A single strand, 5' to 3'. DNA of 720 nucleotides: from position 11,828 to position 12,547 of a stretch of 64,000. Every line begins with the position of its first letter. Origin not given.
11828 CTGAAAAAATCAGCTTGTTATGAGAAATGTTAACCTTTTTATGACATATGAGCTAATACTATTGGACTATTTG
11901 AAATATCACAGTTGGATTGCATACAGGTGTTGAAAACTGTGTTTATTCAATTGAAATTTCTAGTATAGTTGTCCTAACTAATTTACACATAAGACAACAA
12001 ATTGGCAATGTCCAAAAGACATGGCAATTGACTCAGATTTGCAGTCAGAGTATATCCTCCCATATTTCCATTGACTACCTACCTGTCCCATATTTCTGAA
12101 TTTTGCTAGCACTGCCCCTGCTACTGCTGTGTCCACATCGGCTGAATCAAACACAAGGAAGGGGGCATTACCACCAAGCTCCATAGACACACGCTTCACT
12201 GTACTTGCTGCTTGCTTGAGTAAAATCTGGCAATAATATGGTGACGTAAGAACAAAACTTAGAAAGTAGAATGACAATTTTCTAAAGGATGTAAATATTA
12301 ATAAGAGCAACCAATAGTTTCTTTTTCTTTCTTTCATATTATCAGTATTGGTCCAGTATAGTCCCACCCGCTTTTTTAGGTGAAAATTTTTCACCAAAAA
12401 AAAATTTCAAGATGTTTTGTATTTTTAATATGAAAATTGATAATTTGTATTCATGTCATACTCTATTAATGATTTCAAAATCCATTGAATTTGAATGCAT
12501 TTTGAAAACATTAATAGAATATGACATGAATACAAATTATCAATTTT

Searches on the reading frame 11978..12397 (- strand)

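Call 9: search_protein_families(library=pfam, proteins=[window:11978-12397:-], max_evalue=0.01)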
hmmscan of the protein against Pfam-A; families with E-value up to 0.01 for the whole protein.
window:11978-12397:- (139 aa): 1 family
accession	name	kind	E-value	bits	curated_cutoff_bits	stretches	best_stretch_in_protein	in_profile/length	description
PF00171.27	Aldedh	-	3.3e-13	49.5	23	1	57-109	219-271/461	Aldehyde dehydrogenase family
